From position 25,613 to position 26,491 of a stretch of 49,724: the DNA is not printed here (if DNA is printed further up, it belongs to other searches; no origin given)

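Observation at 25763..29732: Five-gene minus-strand cluster: KaiC-like ATPase, UbiA prenyltransferase, V4R protein, GGR-like flavoprotein and an Asp-motif membrane protein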

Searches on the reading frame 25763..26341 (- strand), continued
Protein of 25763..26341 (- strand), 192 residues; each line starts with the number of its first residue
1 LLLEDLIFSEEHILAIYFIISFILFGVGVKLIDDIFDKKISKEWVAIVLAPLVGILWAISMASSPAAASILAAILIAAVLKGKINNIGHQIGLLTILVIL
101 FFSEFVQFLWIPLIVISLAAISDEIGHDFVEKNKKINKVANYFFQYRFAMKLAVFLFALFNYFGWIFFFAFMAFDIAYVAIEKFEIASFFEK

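Call 68: search_protein_families(library=ncbifam, proteins=[L093:1253-1930:+, L093:2453-3031:+, L093:3084-4154:+, L094:983-1351:+, L094:1380-2423:+, L094:2420-3568:+, L092:1-768:-, L093:1927-2493:+, L093:465-1247:+], max_evalue=0.00001)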
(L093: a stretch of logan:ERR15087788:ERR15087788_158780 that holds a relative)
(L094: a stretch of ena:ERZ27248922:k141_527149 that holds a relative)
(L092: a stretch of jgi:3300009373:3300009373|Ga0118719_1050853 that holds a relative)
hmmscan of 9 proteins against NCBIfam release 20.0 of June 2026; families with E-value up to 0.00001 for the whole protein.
L093:1253-1930:+ (225 aa): 16 families
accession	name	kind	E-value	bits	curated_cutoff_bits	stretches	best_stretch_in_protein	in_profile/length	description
TIGR00055.1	uppS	equivalog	1.4e-26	93.3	109.55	1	3-223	3-227/228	polyprenyl diphosphate synthase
NF011405.0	PRK14830.1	equivalog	2e-25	89.8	304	1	2-225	23-250/251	undecaprenyl pyrophosphate synthase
NF011407.0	PRK14833.1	equivalog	1.2e-22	80.7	325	1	2-224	5-230/233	di-trans,poly-cis-decaprenylcistransferase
NF011403.0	PRK14828.1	equivalog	2.5e-22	79.5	348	1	3-225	30-258/258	isoprenyl transferase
NF011415.0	PRK14842.1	equivalog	3.8e-22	78.9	360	1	3-224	10-236/241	isoprenyl transferase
NF011406.0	PRK14831.1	subfamily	1.1e-20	73.9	375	1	3-225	25-251/256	undecaprenyl pyrophosphate synthase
NF011409.0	PRK14835.1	equivalog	4.2e-20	72.2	425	1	3-225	47-279/279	isoprenyl transferase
NF011411.0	PRK14838.1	equivalog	5.2e-17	62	417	1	3-225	14-238/244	isoprenyl transferase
NF011414.0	PRK14841.1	equivalog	9.4e-17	61.4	401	1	3-224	5-228/233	isoprenyl transferase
NF011408.0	PRK14834.1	equivalog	4.8e-16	58.9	348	1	3-224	19-244/252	isoprenyl transferase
NF011404.0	PRK14829.1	equivalog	5.4e-16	58.7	372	1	3-224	32-257/260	isoprenyl transferase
NF011412.0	PRK14839.1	equivalog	1.9e-15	56.9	334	1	4-224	12-227/240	di-trans,poly-cis-decaprenylcistransferase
NF011413.0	PRK14840.1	equivalog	3.3e-13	49.9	410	1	3-225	20-250/250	isoprenyl transferase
NF011410.0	PRK14837.1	equivalog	1.6e-12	47.5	342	1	3-225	8-230/230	undecaprenyl pyrophosphate synthase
NF011402.0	PRK14827.1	equivalog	2e-12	47.1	535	1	3-224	69-294/296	decaprenyl diphosphate synthase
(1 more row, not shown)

L093:2453-3031:+ (192 aa): 0 families

L093:3084-4154:+ (356 aa): 72 families (the best 25 are shown)
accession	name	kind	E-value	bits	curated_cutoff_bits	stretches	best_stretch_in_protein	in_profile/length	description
TIGR04051.1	rSAM_NirJ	equivalog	3.7e-41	141.3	515.45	1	24-193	3-171/354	heme d1 biosynthesis radical SAM protein NirJ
TIGR04054.1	rSAM_NirJ1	equivalog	1.2e-37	129.5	650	1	17-191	30-203/387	putative heme d1 biosynthesis radical SAM protein NirJ1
TIGR04545.1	rSAM_ahbD_hemeb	equivalog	3e-37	128.8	500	1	26-350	3-337/339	heme b synthase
TIGR04055.1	rSAM_NirJ2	equivalog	3.3e-37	128.7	500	1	26-351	3-325/326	putative heme d1 biosynthesis radical SAM protein NirJ2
TIGR04546.1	rSAM_ahbC_deAc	equivalog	1.7e-35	122.6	650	1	20-191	36-206/390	12,18-didecarboxysiroheme deacetylase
TIGR04053.2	TIGR04053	equivalog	1.2e-33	116.9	395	1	24-200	9-188/366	TIGR04053 family radical SAM/SPASM domain-containing protein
TIGR04347.1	pseudo_SAM_Halo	equivalog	2.1e-33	116.1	525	1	20-195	35-209/390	TIGR04347 family pseudo-SAM/SPASM protein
TIGR02109.1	PQQ_syn_pqqE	equivalog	4.5e-32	111.4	381.35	1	24-184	8-168/358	pyrroloquinoline quinone biosynthesis protein PqqE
TIGR03962.1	mycofact_rSAM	equivalog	9.8e-31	107.2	265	1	24-200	13-187/339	mycofactocin radical SAM maturase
TIGR04133.1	rSAM_w_lipo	hypoth_equivalog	1.6e-30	106.2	425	1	15-329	16-330/350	TIGR04133 family radical SAM/SPASM protein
TIGR04303.1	GeoRSP_rSAM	equivalog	1.9e-30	106.5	400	1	27-348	9-324/325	GeoRSP system radical SAM/SPASM protein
TIGR04340.1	rSAM_ACGX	hypoth_equivalog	5.7e-29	101.4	400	1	27-350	7-339/341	radical SAM/SPASM domain protein, ACGX system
TIGR04317.1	W_rSAM_matur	equivalog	1.1e-28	100.4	380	1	23-284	4-260/349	tungsten cofactor oxidoreductase radical SAM maturase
TIGR02668.1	moaA_archaeal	equivalog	9.1e-28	97.1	325.25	1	26-281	13-266/303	GTP 3',8-cyclase MoaA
NF050035.1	rSAM_WgK_link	exception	2.4e-26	92.6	650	1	27-207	13-193/367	radical SAM/SPASM peptide maturase WgkB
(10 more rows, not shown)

L094:983-1351:+ (122 aa): 0 families

L094:1380-2423:+ (347 aa): 27 families (the best 25 are shown)
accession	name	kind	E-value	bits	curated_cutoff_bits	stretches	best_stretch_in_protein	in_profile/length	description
TIGR02032.1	GG-red-SF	subfamily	1.7e-33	116.6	158.8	2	8-215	2-214/297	geranylgeranyl reductase family protein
NF041080.1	DGGGPL_reductase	equivalog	2.5e-17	62.9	580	1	7-126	2-118/447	digeranylgeranylglycerophospholipid reductase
TIGR02023.1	BchP-ChlP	subfamily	8.1e-15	54.7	343.3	1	8-320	2-346/388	geranylgeranyl diphosphate reductase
NF041160.1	DGGPL_Thplmales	equivalog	3.6e-12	45.9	780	1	6-209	3-218/396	digeranylgeranylglycerophospholipid reductase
NF005313.0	PRK06847.1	subfamily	9.5e-11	41.2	372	1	124-173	129-178/375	hypothetical protein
NF005243.0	PRK06753.1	equivalog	2e-10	40.1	365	1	58-164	57-158/374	hypothetical protein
TIGR01988.1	Ubi-OHases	subfamily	2.4e-10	39.8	224.65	1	8-168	1-175/387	ubiquinone biosynthesis hydroxylase, UbiH/UbiF/VisC/COQ6 family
NF033623.1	urate_HpxO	equivalog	7.7e-10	38.2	500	0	122-164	120-162/381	FAD-dependent urate hydroxylase HpxO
NF006593.0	PRK09126.1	equivalog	1.3e-09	37.4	420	0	5-42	3-36/393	5-demethoxyubiquinol-8 5-hydroxylase UbiM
NF005566.0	PRK07236.1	subfamily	2.6e-09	36.5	333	0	123-165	119-161/386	hypothetical protein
NF006002.0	PRK08132.1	subfamily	4.8e-09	35.1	416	0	123-167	149-196/552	FAD-dependent oxidoreductase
NF038171.1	maturase_LodB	equivalog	5.1e-09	35.7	400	0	8-166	1-169/361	lysine-epsilon-oxidase maturase LodB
NF033476.1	tet_destruct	subfamily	9.1e-09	34.7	550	0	123-164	124-165/386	tetracycline destructase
NF005599.0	PRK07333.1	equivalog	5.4e-08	31.8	549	0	99-168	119-188/414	ubiquinone biosynthesis hydroxylase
NF004780.0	PRK06126.1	subfamily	8.4e-08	30.9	445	0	2-26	4-28/552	hypothetical protein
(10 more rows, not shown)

L094:2420-3568:+ (382 aa): 25 families
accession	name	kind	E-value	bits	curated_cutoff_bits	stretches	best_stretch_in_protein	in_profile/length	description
TIGR02032.1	GG-red-SF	subfamily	4.8e-38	131.5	158.8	1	6-300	1-291/297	geranylgeranyl reductase family protein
NF041080.1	DGGGPL_reductase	equivalog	1e-24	87.2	580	1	5-282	1-287/447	digeranylgeranylglycerophospholipid reductase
NF041160.1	DGGPL_Thplmales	equivalog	1.3e-21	77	780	1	4-241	2-246/396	digeranylgeranylglycerophospholipid reductase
TIGR02023.1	BchP-ChlP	subfamily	3.6e-21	75.6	343.3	1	6-305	1-297/388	geranylgeranyl diphosphate reductase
NF038171.1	maturase_LodB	equivalog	1.2e-12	47.6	400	1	7-238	1-232/361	lysine-epsilon-oxidase maturase LodB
NF053717.1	VnlPnlRedVprA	equivalog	8.7e-12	44.6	600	1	5-41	6-42/481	vinyl phenol reductase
TIGR02028.1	ChlP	equivalog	2.5e-11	43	505.3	1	9-307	4-305/398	geranylgeranyl reductase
NF008519.0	PRK11445.1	equivalog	2.7e-11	43.3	303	1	5-317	3-313/355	FAD-binding protein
NF006593.0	PRK09126.1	equivalog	4e-08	32.5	420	1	5-38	4-37/393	5-demethoxyubiquinol-8 5-hydroxylase UbiM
NF007542.0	PRK10157.1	subfamily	4e-08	32.4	610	1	6-188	6-191/428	FAD-dependent oxidoreductase FixC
NF004829.0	PRK06183.1-3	subfamily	6.2e-08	31.8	390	0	5-39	8-42/520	bifunctional 3-(3-hydroxy-phenyl)propionate/3-hydroxycinnamic acid hydroxylase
NF005882.1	PRK07843.1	equivalog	1.1e-07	30.7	788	1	5-43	1-39/547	3-oxosteroid 1-dehydrogenase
NF004780.0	PRK06126.1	subfamily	2e-07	29.7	445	0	6-46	9-49/552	hypothetical protein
NF005720.0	PRK07538.1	subfamily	2.2e-07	30.1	400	0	84-164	90-170/418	hypothetical protein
TIGR00292.1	TIGR00292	equivalog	6e-07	29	148.3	1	4-67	20-79/254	sulfide-dependent adenosine diphosphate thiazole synthase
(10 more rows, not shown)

L092:1-768:- (256 aa): 13 families
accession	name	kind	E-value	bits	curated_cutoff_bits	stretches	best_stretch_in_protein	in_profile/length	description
NF009523.0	PRK12884.1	equivalog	5.9e-18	65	269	1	4-251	3-248/279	prenyltransferase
NF005742.0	PRK07566.1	equivalog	6.1e-17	61.7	313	1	56-239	84-272/315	chlorophyll synthase ChlG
NF009521.0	PRK12882.1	equivalog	2.2e-15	56.6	296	1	3-244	3-244/280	geranylgeranylglycerol-phosphate geranylgeranyltransferase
NF009522.0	PRK12883.1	equivalog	1.5e-14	54.2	353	1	4-249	2-243/279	geranylgeranylglycerol-phosphate geranylgeranyltransferase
TIGR01476.1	chlor_syn_BchG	subfamily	2.6e-13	50.1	212.3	1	56-238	56-238/283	(bacterio)chlorophyll synthase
NF009525.0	PRK12887.1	equivalog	3.5e-09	36.4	226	1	56-245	72-273/310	homogentisate phytyltransferase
NF009513.0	PRK12872.1-3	equivalog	9e-08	32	288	1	6-245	22-261/293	prenyltransferase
NF009512.0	PRK12872.1-1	equivalog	4.1e-07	29.9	278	1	37-249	38-263/303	geranylgeranylglycerol-phosphate geranylgeranyltransferase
TIGR01473.1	cyoE_ctaB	equivalog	2.2e-06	27.6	210.3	0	7-252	2-252/281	heme o synthase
NF035940.1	prenyl_rel_EboC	equivalog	2.6e-06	27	250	1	56-121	57-122/292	UbiA-like protein EboC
NF009058.0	PRK12392.1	subfamily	4.6e-06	25.9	494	1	55-241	69-259/333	bacteriochlorophyll c synthase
TIGR01474.1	ubiA_proteo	equivalog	4.7e-06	26.3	275.45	1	56-241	59-246/282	4-hydroxybenzoate octaprenyltransferase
NF010117.0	PRK13591.1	equivalog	4.9e-06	25.8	238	1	145-240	166-260/307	prenyltransferase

L093:1927-2493:+ (188 aa): 0 families

L093:465-1247:+ (260 aa): 13 families
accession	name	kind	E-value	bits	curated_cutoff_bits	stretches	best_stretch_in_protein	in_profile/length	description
TIGR03877.1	thermo_KaiC_1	hypoth_equivalog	1.1e-36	126.6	307.25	1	11-258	1-236/238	KaiC domain-containing protein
NF006799.0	PRK09302.1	equivalog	3.6e-35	121.5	408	1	10-253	9-237/515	circadian clock protein KaiC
TIGR03880.1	KaiC_arch_3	hypoth_equivalog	9e-34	116.9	249.45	2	17-139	1-124/224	KaiC domain-containing protein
TIGR02655.1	circ_KaiC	equivalog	4e-26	91.7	546.25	1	13-253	2-227/484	circadian clock protein KaiC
TIGR03881.1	KaiC_arch_4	hypoth_equivalog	4.2e-26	92.1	247.8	1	12-250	1-223/231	KaiC domain-containing protein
NF052589.1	ArlH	equivalog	2.7e-16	60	215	1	20-243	8-211/229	archaellum protein ArlH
NF004723.0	PRK06067.1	subfamily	2.3e-15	56.8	194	1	12-135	14-143/243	flagellar accessory protein FlaH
TIGR00416.1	sms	equivalog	2.3e-11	43.1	403.05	1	12-140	74-189/454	DNA repair protein RadA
TIGR03878.1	thermo_KaiC_2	hypoth_equivalog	3e-10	39.8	232.2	1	26-135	30-145/259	KaiC domain-containing protein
NF006320.0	PRK08533.1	equivalog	1.1e-09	38.3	215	1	20-133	12-129/230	flagellar accessory protein FlaH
NF004629.0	PRK05973.1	equivalog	3e-06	26.4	156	0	25-115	57-144/237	DNA helicase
NF003301.0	PRK04301.1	equivalog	3.7e-06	26.3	259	1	11-132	80-208/316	DNA repair and recombination protein RadA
TIGR02237.1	recomb_radB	equivalog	5.1e-06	26.5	172.4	0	21-133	1-109/210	DNA repair and recombination protein RadB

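Call 69: predict_structure(alignment_id=A5)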
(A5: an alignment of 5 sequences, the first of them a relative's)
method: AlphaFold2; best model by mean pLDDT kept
length: 192 residues; sequences in the alignment: 5
mean_pLDDT: 80.0   pTM: 0.75
mean pLDDT of the five models: 80.0, 79.2, 78.4, 78.0, 53.4
residues with pLDDT >= 90: 44; 70-90: 114; 50-70: 31; < 50: 3
segments of 3 or more residues with pLDDT < 50: none
pLDDT, mean of each block of 10 residues (from residue 1): 56 85 88 77 81 87 90 84 60 78 82 91 84 73 84 92 88 88 59 45
secondary structure, 60 per line:
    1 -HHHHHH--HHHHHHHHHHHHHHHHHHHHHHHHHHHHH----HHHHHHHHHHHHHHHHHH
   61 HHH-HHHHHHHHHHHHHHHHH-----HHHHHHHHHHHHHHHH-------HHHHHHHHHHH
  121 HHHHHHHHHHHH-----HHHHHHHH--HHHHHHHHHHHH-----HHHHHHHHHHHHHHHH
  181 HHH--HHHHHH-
elements in order: H2-7 H10-38 H43-63 H65-81 H87-102 H110-132 H138-145 H148-159 H165-183 H186-191

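Call 73: fold_search(model_id=the predicted structure, library=pdb)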
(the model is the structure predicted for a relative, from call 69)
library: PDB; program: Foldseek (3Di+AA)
matches with E <= 10: 53; with E <= 0.001: 0
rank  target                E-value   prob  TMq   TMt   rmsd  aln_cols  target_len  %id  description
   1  7udn_A                1.5e+00  0.11  0.21  0.15  22.3       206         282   13  Crystal structure of designed helical repeat protein RPB_PLP1_R6 in alternative conformation 2 (released 2023-03-22)
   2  7udm_A                2.7e+00  0.09  0.21  0.15  21.7       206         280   13  Crystal structure of designed helical repeat protein RPB_PLP1_R6 in alternative conformation 1 (with peptide) (released 2023-03-22)
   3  9hlb_A                3.1e+00  0.08  0.16  0.09  16.4       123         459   16  TRPML1 in complex with compound 10 (released 2025-06-04)
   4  9eks_A                3.5e+00  0.09  0.17  0.09  14.8       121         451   19  ML2-SA1 bound TRPML1-V432A/A433G in a partially open state (released 2025-06-18)
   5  2ht4_B                3.5e+00  0.07  0.20  0.11  17.8       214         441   16  Structure of the Escherichia coli ClC chloride channel Y445W mutant and Fab complex (released 2006-09-19)
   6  4ene_B                3.7e+00  0.09  0.26  0.14  16.5       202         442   15  Structure of the N- and C-terminal trimmed ClC-ec1 Cl-/H+ antiporter and Fab Complex (released 2012-12-26)
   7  6adb_A                3.7e+00  0.08  0.26  0.14  17.0       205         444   15  Crystal structure of the E148N mutant CLC-ec1 in 20mM bromide (released 2019-08-28)
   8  6vm4_a                3.7e+00  0.04  0.16  0.14  16.5       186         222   16  Chloroplast ATP synthase (C2, CF1FO) (released 2020-09-09)
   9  7udn_B                3.9e+00  0.05  0.19  0.14  21.1       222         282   12  Crystal structure of designed helical repeat protein RPB_PLP1_R6 in alternative conformation 2 (released 2023-03-22)
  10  2htl_A                4.1e+00  0.08  0.26  0.14  17.2       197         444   15  Structure of the Escherichia coli ClC chloride channel Y445F mutant and Fab complex (released 2006-09-19)
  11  6v2j                  4.2e+00  0.05  0.21  0.11  18.6       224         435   13  Crystal structure of ClC-ec1 triple mutant (E113Q, E148Q, E203Q) (released 2020-05-20)
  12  5hd8_B                4.4e+00  0.05  0.18  0.11  17.9       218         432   16  Crystal structure of disulfide cross-linked D417C ClC-ec1 (released 2017-01-18)
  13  5wuc                  4.7e+00  0.04  0.17  0.17  15.1       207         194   15  Structural basis for conductance through TRIC cation channels (released 2017-07-12)
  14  4m70_Q                4.9e+00  0.07  0.18  0.25  13.2       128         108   14  Crystal structure of potato Rx-CC domain in complex with RanGAP2-WPP domain (released 2013-11-13)
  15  6lsc                  4.9e+00  0.06  0.21  0.12  18.3       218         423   11  Structure of the E202Y mutant of the Cl-/H+ antiporter CLC-ec1 from E.coli: a re-refined model of the 4FTP model (released 2020-02-26)
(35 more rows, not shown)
